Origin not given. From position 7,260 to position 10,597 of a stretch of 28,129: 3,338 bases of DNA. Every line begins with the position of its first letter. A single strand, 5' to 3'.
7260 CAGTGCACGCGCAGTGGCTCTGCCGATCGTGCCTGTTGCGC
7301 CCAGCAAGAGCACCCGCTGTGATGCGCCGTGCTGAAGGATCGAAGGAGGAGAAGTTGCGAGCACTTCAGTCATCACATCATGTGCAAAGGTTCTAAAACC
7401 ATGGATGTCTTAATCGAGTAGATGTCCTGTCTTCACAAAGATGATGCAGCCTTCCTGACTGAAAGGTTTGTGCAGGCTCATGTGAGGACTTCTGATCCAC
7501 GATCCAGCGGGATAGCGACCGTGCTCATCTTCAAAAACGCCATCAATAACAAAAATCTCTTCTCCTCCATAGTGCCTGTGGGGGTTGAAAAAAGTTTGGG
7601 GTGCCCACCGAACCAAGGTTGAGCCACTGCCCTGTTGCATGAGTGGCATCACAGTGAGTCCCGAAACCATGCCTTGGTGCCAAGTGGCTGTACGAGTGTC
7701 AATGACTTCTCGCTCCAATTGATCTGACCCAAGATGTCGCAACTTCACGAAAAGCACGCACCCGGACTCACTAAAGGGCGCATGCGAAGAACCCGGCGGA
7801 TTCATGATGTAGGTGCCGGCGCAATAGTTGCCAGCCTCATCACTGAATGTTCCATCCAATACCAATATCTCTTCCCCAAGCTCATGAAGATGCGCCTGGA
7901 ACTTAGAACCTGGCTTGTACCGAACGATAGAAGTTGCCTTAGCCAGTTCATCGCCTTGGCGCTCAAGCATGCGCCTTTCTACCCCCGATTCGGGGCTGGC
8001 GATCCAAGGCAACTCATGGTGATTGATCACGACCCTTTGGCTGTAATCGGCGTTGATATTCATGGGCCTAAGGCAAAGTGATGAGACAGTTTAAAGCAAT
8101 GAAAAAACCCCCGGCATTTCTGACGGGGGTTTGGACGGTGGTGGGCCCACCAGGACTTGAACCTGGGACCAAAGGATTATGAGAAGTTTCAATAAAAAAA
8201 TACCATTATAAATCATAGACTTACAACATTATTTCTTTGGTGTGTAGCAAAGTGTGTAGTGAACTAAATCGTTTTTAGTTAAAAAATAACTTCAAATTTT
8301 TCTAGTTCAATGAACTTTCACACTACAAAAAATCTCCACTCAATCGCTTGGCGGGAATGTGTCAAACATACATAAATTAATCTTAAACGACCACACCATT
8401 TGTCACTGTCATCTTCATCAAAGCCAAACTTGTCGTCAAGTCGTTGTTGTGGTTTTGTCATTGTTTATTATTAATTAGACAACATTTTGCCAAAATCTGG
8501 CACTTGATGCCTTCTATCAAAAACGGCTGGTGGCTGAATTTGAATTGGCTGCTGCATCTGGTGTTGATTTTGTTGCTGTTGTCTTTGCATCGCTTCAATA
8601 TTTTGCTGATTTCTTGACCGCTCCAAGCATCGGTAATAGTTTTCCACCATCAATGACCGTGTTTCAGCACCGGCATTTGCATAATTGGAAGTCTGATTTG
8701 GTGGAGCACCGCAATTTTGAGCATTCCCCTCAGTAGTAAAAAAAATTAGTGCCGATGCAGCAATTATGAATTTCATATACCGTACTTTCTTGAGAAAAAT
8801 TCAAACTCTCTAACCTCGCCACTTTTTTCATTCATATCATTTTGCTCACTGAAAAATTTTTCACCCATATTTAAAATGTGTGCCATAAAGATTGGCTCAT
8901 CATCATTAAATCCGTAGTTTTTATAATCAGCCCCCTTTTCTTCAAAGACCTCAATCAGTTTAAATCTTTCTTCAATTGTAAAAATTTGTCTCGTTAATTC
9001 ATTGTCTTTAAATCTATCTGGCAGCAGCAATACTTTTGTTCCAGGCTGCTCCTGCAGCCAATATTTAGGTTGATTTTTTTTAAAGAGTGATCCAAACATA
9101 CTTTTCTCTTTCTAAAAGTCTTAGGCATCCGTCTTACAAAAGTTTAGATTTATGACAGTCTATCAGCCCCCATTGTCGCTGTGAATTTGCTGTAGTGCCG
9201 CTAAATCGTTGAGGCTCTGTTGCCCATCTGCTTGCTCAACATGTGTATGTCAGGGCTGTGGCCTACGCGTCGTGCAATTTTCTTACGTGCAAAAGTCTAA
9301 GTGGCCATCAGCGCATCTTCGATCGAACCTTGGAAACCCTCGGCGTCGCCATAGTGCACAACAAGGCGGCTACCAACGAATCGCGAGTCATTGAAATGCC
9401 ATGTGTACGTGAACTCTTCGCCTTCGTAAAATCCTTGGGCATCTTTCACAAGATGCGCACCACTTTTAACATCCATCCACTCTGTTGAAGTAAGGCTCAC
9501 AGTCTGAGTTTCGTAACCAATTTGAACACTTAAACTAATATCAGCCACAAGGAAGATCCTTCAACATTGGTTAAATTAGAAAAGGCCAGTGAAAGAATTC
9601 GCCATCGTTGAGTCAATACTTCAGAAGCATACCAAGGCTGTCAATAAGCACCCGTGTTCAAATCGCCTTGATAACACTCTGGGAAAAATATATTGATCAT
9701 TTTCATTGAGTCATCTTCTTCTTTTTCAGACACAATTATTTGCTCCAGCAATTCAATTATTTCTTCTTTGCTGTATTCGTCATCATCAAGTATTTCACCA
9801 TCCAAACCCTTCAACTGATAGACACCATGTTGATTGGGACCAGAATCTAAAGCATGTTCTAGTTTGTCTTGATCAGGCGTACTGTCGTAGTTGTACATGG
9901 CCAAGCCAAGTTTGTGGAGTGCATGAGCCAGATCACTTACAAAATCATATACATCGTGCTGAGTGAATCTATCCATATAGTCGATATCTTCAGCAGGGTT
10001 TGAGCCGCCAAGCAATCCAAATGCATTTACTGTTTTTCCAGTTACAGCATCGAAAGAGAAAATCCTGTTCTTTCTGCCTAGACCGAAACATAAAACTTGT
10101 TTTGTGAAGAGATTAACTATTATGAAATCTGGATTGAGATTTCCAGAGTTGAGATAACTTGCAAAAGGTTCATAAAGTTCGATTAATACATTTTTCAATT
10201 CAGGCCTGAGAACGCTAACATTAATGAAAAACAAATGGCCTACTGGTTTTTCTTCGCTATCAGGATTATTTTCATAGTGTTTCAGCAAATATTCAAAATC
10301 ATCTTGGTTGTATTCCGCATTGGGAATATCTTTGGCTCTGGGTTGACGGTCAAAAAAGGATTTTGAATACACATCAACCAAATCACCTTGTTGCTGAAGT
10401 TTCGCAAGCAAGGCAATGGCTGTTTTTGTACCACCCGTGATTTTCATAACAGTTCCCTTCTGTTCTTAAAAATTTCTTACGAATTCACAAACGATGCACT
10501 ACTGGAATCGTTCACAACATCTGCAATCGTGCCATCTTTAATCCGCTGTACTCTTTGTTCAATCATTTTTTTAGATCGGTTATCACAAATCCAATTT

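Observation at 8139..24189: A 16 kb island sits inside the anticodon loop of a host tRNA(CAU) gene and does not rebuild it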

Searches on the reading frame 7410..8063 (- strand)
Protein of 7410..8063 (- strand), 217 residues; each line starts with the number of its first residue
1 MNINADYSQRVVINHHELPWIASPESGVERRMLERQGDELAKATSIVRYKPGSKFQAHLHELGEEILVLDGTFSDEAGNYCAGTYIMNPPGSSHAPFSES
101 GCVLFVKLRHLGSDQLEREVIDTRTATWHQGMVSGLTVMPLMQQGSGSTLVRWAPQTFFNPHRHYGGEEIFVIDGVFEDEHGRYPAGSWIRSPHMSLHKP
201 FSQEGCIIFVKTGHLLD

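Call 10: search_protein_families(library=pfam, proteins=[window:7410-8063:-], max_evalue=0.01)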
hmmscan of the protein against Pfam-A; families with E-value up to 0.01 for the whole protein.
window:7410-8063:- (217 aa): 4 families
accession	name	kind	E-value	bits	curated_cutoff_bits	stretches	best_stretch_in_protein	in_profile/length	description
PF12973.13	Cupin_7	-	9.1e-66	218.7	27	2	9-111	2-104/105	ChrR Cupin-like domain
PF07883.17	Cupin_2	-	3.3e-07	30.4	27.2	1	46-96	2-56/70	Cupin domain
PF14499.12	DUF4437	-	8.8e-06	25.5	24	0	4-107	130-242/250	Domain of unknown function (DUF4437)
PF16867.11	DMSP_lyase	-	0.0027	17.9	27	0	51-101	104-158/162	Dimethlysulfonioproprionate lyase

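Call 11: find_encoding_contigs(protein=window:7410-8063:-, flank=10000, max_places=10)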
Protein window:7410-8063:- (217 aa): 22 contigs read that carry it; 10 places shown.
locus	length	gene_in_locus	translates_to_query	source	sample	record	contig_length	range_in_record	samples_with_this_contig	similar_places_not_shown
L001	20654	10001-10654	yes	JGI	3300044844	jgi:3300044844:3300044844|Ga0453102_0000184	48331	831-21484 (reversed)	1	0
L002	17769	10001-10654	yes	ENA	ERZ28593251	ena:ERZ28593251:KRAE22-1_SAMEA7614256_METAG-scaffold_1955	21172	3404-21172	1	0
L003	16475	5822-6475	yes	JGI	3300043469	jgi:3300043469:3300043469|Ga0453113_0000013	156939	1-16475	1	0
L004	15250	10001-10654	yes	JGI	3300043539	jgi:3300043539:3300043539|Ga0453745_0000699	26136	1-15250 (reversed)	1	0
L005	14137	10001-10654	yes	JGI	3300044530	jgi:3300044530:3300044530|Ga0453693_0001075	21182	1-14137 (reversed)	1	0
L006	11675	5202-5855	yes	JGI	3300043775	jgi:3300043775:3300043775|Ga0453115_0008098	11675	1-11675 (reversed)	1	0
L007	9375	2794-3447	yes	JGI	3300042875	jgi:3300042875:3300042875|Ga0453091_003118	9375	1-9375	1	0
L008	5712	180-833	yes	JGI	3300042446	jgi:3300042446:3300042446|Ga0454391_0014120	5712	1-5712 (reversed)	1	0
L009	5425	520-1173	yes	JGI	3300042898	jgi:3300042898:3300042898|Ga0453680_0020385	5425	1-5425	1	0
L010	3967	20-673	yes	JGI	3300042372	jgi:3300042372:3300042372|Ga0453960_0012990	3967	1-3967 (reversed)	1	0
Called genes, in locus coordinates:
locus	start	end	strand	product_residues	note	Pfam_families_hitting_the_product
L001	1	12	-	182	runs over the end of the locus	PF03550:LolB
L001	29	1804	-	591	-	PF13428:TPR_14 (faint), PF14559:TPR_19 (faint), PF07719:TPR_2 (faint), PF13181:TPR_8 (faint), PF13414:TPR_11 (faint), PF13432:TPR_16 (weak)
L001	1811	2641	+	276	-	PF01149:Fapy_DNA_glyco, PF06831:H2TH, PF06827:zf-FPG_IleRS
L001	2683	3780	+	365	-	PF00730:HhH-GPD, PF14815:NUDIX_4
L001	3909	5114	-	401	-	PF07690:MFS_1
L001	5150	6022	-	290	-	PF03668:RapZ-like_N, PF22740:PapZ_C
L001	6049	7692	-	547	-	PF02463:SMC_N, PF13476:AAA_23, PF13555:AAA_29 (weak), PF13304:AAA_21 (faint)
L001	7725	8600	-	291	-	PF01513:NAD_kinase, PF20143:NAD_kinase_C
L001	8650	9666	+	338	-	PF03444:WHD_HrcA (weak), PF01628:HrcA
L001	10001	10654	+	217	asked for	PF14499:DUF4437 (faint), PF12973:Cupin_7, PF07883:Cupin_2 (faint), PF12973:Cupin_7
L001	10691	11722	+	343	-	PF01370:Epimerase, PF05368:NmrA, PF13460:NAD_binding_10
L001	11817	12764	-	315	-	PF08240:ADH_N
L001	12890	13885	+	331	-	PF06342:DUF1057 (faint), PF00561:Abhydrolase_1, PF12146:Hydrolase_4, PF12697:Abhydrolase_6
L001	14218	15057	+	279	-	PF00348:polyprenyl_synt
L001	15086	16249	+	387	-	PF08100:Dimerisation, PF00891:Methyltransf_2, PF13489:Methyltransf_23, PF08242:Methyltransf_12 (weak), PF13649:Methyltransf_25, PF13847:Methyltransf_31 (weak)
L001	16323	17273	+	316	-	PF08240:ADH_N (weak), PF00107:ADH_zinc_N (faint)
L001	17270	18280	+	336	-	PF13500:AAA_26 (faint), PF00142:Fer4_NifH, PF01656:CbiA, PF02374:ArsA_ATPase (weak), PF10609:ParA (faint), PF13614:AAA_31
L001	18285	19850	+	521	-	PF00148:Oxidored_nitro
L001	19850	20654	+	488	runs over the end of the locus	PF00148:Oxidored_nitro, PF08369:PCP_red (faint)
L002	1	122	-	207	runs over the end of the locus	PF03550:LolB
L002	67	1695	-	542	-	PF13428:TPR_14 (faint), PF14559:TPR_19 (faint), PF07719:TPR_2 (faint), PF13181:TPR_8 (faint), PF13414:TPR_11 (faint), PF23914:TPR_CcmH_CycH (faint), PF13432:TPR_16 (weak)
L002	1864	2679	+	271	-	PF01149:Fapy_DNA_glyco, PF06831:H2TH, PF06827:zf-FPG_IleRS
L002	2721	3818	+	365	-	PF00730:HhH-GPD, PF14815:NUDIX_4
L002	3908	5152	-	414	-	PF07690:MFS_1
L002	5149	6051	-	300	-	PF03668:RapZ-like_N, PF22740:PapZ_C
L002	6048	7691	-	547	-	PF02463:SMC_N, PF13476:AAA_23, PF13555:AAA_29 (weak), PF13304:AAA_21 (faint)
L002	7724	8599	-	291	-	PF01513:NAD_kinase, PF20143:NAD_kinase_C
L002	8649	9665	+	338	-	PF03444:WHD_HrcA (weak), PF01628:HrcA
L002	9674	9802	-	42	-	-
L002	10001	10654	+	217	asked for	PF14499:DUF4437 (faint), PF12973:Cupin_7, PF07883:Cupin_2 (faint), PF12973:Cupin_7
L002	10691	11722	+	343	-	PF01370:Epimerase, PF05368:NmrA, PF13460:NAD_binding_10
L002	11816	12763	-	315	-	PF08240:ADH_N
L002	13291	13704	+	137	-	PF00561:Abhydrolase_1 (weak)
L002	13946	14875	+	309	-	PF00348:polyprenyl_synt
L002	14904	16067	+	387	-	PF08100:Dimerisation, PF00891:Methyltransf_2, PF13489:Methyltransf_23, PF08242:Methyltransf_12 (weak), PF13649:Methyltransf_25, PF13847:Methyltransf_31 (weak)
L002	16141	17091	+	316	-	PF08240:ADH_N (weak), PF00107:ADH_zinc_N (faint)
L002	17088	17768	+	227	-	?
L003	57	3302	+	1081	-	PF22240:ISP_coupler, PF02384:N6_Mtase, PF07669:Eco57I (weak), PF18135:Type_ISP_C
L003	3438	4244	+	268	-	-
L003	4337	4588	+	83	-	-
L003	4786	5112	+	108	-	-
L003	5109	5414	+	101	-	-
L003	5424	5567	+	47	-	-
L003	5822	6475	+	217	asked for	PF14499:DUF4437 (faint), PF12973:Cupin_7, PF07883:Cupin_2 (faint), PF12973:Cupin_7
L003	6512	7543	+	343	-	PF01370:Epimerase, PF05368:NmrA, PF13460:NAD_binding_10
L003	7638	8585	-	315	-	PF08240:ADH_N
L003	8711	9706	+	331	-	PF06342:DUF1057 (faint), PF00561:Abhydrolase_1, PF12146:Hydrolase_4, PF12697:Abhydrolase_6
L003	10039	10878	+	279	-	PF00348:polyprenyl_synt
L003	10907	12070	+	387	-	PF08100:Dimerisation, PF00891:Methyltransf_2, PF13489:Methyltransf_23, PF08242:Methyltransf_12 (weak), PF13649:Methyltransf_25, PF13847:Methyltransf_31 (weak)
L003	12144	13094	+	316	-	PF08240:ADH_N (weak)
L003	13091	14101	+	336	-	PF13500:AAA_26 (faint), PF00142:Fer4_NifH, PF01656:CbiA, PF02374:ArsA_ATPase (weak), PF10609:ParA (faint), PF13614:AAA_31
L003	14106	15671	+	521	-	PF00148:Oxidored_nitro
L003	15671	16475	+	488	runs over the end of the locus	PF00148:Oxidored_nitro, PF08369:PCP_red (faint)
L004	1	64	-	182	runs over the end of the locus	PF03550:LolB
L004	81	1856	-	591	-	PF13428:TPR_14 (faint), PF14559:TPR_19 (faint), PF07719:TPR_2 (faint), PF13181:TPR_8 (faint), PF13414:TPR_11 (faint), PF13432:TPR_16 (weak)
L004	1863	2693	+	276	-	PF01149:Fapy_DNA_glyco, PF06831:H2TH, PF06827:zf-FPG_IleRS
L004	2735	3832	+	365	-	PF00730:HhH-GPD, PF14815:NUDIX_4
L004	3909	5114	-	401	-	PF07690:MFS_1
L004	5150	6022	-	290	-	PF03668:RapZ-like_N, PF22740:PapZ_C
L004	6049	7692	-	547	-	PF02463:SMC_N, PF13476:AAA_23, PF13555:AAA_29 (weak), PF13304:AAA_21 (faint)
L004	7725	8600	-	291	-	PF01513:NAD_kinase, PF20143:NAD_kinase_C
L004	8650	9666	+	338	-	PF03444:WHD_HrcA (weak), PF01628:HrcA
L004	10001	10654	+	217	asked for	PF14499:DUF4437 (faint), PF12973:Cupin_7, PF07883:Cupin_2 (faint), PF12973:Cupin_7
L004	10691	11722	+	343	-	PF01370:Epimerase, PF05368:NmrA, PF13460:NAD_binding_10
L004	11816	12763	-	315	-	PF08240:ADH_N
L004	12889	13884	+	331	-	PF06342:DUF1057 (faint), PF00561:Abhydrolase_1, PF12146:Hydrolase_4, PF12697:Abhydrolase_6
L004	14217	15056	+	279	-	PF00348:polyprenyl_synt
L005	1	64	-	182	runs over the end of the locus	PF03550:LolB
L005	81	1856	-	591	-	PF13428:TPR_14 (faint), PF14559:TPR_19 (faint), PF07719:TPR_2 (faint), PF13181:TPR_8 (faint), PF13414:TPR_11 (faint), PF13432:TPR_16 (weak)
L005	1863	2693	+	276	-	PF01149:Fapy_DNA_glyco, PF06831:H2TH, PF06827:zf-FPG_IleRS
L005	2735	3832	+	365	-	PF00730:HhH-GPD, PF14815:NUDIX_4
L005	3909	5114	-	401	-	PF07690:MFS_1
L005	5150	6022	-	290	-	PF03668:RapZ-like_N, PF22740:PapZ_C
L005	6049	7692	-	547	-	PF02463:SMC_N, PF13476:AAA_23, PF13555:AAA_29 (weak), PF13304:AAA_21 (faint)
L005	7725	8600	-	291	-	PF01513:NAD_kinase, PF20143:NAD_kinase_C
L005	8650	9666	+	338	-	PF03444:WHD_HrcA (weak), PF01628:HrcA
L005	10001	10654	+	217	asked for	PF14499:DUF4437 (faint), PF12973:Cupin_7, PF07883:Cupin_2 (faint), PF12973:Cupin_7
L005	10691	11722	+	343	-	PF01370:Epimerase, PF05368:NmrA, PF13460:NAD_binding_10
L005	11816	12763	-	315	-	PF08240:ADH_N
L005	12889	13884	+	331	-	PF06342:DUF1057 (faint), PF00561:Abhydrolase_1, PF12146:Hydrolase_4, PF12697:Abhydrolase_6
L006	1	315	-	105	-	?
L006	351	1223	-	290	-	PF03668:RapZ-like_N, PF22740:PapZ_C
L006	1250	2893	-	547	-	PF02463:SMC_N, PF13476:AAA_23, PF13555:AAA_29 (weak), PF13304:AAA_21 (faint)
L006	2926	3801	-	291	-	PF01513:NAD_kinase, PF20143:NAD_kinase_C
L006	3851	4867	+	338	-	PF03444:WHD_HrcA (weak), PF01628:HrcA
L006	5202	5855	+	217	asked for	PF14499:DUF4437 (faint), PF12973:Cupin_7, PF07883:Cupin_2 (faint), PF12973:Cupin_7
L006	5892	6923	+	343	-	PF01370:Epimerase, PF05368:NmrA, PF13460:NAD_binding_10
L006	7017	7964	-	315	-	PF08240:ADH_N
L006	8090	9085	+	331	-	PF06342:DUF1057 (faint), PF00561:Abhydrolase_1, PF12146:Hydrolase_4, PF12697:Abhydrolase_6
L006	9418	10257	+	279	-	PF00348:polyprenyl_synt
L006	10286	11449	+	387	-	PF08100:Dimerisation, PF00891:Methyltransf_2, PF13489:Methyltransf_23, PF08242:Methyltransf_12 (weak), PF13649:Methyltransf_25, PF13847:Methyltransf_31 (weak)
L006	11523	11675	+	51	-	?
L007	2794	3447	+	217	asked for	PF14499:DUF4437 (faint), PF12973:Cupin_7, PF07883:Cupin_2 (faint), PF12973:Cupin_7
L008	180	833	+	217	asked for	PF14499:DUF4437 (faint), PF12973:Cupin_7, PF07883:Cupin_2 (faint), PF12973:Cupin_7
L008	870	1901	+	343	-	PF01370:Epimerase, PF05368:NmrA, PF13460:NAD_binding_10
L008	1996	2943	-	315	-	PF08240:ADH_N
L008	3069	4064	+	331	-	PF06342:DUF1057 (faint), PF00561:Abhydrolase_1, PF12146:Hydrolase_4, PF12697:Abhydrolase_6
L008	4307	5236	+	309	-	PF00348:polyprenyl_synt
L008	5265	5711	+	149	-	?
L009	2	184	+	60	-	?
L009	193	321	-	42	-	-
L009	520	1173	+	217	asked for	PF14499:DUF4437 (faint), PF12973:Cupin_7, PF07883:Cupin_2 (faint), PF12973:Cupin_7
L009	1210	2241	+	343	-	PF01370:Epimerase, PF05368:NmrA, PF13460:NAD_binding_10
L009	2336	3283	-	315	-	PF08240:ADH_N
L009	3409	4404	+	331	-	PF06342:DUF1057 (faint), PF00561:Abhydrolase_1, PF12146:Hydrolase_4, PF12697:Abhydrolase_6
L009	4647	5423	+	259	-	?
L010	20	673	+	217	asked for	PF14499:DUF4437 (faint), PF12973:Cupin_7, PF07883:Cupin_2 (faint), PF12973:Cupin_7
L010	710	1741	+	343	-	PF01370:Epimerase, PF05368:NmrA, PF13460:NAD_binding_10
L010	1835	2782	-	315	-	PF08240:ADH_N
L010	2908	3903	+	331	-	PF06342:DUF1057 (faint), PF00561:Abhydrolase_1, PF12146:Hydrolase_4, PF12697:Abhydrolase_6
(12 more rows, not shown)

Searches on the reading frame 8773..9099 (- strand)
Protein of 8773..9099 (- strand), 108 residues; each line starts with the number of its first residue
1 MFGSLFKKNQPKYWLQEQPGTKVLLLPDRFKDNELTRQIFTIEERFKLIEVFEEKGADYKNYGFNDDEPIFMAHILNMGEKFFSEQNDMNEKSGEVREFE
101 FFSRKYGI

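Call 10: search_protein_families(library=pfam, proteins=[window:8773-9099:-], max_evalue=0.01)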
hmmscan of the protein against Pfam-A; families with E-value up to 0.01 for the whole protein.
window:8773-9099:- (108 aa): 0 families

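Call 58: search_protein_families(library=padloc, proteins=[window:8773-9099:-], max_evalue=0.001)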
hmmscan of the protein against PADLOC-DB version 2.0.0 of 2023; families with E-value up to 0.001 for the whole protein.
window:8773-9099:- (108 aa): 0 families

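Call 59: search_protein_families(library=phrogs, proteins=[window:8773-9099:-], max_evalue=0.001)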
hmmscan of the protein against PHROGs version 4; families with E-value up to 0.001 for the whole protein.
window:8773-9099:- (108 aa): 0 families

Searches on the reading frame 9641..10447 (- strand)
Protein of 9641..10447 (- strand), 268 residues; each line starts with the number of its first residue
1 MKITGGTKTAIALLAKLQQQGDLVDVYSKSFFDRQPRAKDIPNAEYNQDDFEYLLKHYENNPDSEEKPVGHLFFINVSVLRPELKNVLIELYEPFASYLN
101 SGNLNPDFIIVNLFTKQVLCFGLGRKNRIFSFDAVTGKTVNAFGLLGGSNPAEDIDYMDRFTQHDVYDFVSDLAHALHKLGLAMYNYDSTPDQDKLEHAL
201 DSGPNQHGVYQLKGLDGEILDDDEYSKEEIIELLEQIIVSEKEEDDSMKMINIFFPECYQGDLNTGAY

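Call 10: search_protein_families(library=pfam, proteins=[window:9641-10447:-], max_evalue=0.01)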
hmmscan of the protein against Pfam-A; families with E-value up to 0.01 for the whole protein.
window:9641-10447:- (268 aa): 0 families

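Call 58: search_protein_families(library=padloc, proteins=[window:9641-10447:-], max_evalue=0.001)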
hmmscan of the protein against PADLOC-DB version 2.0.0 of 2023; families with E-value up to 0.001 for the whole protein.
window:9641-10447:- (268 aa): 0 families

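Call 59: search_protein_families(library=phrogs, proteins=[window:9641-10447:-], max_evalue=0.001)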
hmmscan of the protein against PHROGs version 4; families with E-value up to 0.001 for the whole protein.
window:9641-10447:- (268 aa): 0 families
